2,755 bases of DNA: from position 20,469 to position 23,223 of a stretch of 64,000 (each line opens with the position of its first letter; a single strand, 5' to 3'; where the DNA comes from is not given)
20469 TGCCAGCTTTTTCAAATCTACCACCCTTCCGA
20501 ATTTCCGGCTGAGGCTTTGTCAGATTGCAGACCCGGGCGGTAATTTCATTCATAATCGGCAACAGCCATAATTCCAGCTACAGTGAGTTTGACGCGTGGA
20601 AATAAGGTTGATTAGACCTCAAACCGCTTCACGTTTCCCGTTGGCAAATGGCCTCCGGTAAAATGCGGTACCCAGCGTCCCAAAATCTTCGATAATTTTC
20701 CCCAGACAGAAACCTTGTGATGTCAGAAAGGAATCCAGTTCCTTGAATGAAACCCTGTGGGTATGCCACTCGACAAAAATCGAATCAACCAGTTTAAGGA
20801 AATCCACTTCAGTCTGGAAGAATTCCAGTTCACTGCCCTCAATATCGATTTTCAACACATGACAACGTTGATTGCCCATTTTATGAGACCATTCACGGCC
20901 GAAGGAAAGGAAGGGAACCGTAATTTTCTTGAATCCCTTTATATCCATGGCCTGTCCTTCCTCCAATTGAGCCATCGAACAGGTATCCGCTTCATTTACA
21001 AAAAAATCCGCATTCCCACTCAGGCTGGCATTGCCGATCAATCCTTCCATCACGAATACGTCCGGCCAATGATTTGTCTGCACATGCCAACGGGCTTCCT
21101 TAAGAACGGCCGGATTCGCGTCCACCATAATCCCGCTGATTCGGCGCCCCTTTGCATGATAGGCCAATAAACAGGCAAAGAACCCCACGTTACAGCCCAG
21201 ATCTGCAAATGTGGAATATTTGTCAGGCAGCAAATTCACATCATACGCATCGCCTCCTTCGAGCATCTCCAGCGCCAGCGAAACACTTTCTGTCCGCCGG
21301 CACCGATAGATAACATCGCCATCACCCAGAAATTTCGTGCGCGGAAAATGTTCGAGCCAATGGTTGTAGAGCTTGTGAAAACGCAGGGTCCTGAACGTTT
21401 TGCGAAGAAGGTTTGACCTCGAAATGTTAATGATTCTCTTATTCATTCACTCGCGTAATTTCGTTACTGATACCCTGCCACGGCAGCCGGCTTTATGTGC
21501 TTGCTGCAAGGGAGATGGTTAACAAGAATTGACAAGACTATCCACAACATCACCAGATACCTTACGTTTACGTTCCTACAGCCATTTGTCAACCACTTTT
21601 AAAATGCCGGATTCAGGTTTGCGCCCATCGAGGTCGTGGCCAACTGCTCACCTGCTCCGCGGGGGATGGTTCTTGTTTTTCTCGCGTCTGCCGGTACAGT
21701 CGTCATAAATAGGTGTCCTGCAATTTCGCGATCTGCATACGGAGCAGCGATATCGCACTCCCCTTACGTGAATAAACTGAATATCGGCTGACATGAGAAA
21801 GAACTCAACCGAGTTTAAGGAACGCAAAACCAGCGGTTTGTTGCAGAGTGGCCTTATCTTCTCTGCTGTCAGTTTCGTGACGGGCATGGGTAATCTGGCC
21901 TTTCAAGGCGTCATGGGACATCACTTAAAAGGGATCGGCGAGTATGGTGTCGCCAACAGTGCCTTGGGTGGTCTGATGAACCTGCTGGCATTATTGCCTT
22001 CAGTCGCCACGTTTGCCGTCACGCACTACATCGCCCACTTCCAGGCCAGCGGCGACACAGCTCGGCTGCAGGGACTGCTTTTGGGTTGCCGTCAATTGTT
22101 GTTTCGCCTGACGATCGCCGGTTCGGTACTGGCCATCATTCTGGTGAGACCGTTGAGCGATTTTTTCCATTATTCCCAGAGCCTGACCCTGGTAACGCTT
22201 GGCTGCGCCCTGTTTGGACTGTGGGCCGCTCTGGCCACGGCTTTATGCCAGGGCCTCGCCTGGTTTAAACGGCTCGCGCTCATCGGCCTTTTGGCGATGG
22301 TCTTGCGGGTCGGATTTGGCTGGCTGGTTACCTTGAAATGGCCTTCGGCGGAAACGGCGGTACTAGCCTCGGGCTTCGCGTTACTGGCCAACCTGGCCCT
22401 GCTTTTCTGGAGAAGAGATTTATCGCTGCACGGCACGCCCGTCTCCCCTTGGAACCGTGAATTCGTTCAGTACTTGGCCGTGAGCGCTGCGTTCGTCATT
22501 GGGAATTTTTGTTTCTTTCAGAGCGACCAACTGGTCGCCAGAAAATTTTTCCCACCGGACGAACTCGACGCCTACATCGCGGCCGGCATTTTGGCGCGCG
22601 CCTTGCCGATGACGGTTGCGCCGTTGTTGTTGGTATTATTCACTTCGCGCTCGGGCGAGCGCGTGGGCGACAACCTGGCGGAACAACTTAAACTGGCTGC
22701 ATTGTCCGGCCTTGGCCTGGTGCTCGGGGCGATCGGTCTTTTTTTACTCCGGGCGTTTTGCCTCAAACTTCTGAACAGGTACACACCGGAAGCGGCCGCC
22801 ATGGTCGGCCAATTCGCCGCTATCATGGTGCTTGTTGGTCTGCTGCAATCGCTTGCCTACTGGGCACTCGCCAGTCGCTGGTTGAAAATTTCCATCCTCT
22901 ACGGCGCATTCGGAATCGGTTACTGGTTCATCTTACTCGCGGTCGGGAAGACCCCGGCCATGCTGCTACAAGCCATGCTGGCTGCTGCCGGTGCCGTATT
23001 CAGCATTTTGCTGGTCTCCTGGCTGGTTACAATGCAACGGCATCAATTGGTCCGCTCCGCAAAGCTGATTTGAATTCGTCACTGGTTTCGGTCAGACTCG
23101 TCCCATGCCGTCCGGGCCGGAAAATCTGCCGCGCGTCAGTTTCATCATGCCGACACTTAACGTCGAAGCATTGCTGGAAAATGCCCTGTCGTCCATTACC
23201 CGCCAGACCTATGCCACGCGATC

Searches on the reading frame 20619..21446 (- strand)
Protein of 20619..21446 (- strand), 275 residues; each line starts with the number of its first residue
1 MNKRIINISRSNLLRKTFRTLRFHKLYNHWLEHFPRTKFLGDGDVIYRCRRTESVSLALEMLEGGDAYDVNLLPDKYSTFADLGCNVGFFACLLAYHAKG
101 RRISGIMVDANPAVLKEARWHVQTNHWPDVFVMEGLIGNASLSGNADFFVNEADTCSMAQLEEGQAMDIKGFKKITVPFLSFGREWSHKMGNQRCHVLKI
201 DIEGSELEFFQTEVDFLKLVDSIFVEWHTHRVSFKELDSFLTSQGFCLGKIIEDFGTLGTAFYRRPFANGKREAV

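Call 26: search_protein_families(library=pfam, proteins=[window:20619-21446:-], max_evalue=0.001)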
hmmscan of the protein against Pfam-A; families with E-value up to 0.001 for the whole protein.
window:20619-21446:- (275 aa): 1 family
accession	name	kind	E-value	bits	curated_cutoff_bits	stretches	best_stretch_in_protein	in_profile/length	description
PF05050.19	Methyltransf_21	-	1.6e-10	41.8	22.7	1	84-246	3-171/173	Methyltransferase FkbM domain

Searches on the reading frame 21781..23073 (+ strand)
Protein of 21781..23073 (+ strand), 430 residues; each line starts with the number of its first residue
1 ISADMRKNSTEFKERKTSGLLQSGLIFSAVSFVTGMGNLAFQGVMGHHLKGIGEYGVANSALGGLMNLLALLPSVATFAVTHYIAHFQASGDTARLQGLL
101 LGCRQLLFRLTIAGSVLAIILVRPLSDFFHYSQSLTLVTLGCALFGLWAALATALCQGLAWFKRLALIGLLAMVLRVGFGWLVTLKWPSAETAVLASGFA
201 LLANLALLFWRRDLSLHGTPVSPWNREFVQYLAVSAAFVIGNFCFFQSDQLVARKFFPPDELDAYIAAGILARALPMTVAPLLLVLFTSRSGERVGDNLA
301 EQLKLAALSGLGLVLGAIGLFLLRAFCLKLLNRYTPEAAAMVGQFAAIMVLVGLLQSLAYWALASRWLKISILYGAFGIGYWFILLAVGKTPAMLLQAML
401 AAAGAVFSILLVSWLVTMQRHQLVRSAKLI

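Call 26: search_protein_families(library=pfam, proteins=[window:21781-23073:+], max_evalue=0.001)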
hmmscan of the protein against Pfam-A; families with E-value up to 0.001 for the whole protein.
window:21781-23073:+ (430 aa): 0 families

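Call 84: search_protein_families(library=pfam, max_evalue=0.1, proteins=[window:21781-23073:+])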
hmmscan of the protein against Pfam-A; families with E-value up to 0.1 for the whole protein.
window:21781-23073:+ (430 aa): 0 families
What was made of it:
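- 21781..23073 (+): 12-TM protein with no family match. It is the only candidate flippase seen in the window and lies 15 kb upstream. No Pfam match (calls 26, 84).
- Tried and rejected: No match (call 84), so only the PMT_2 case gives a named GT-C in that slot.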
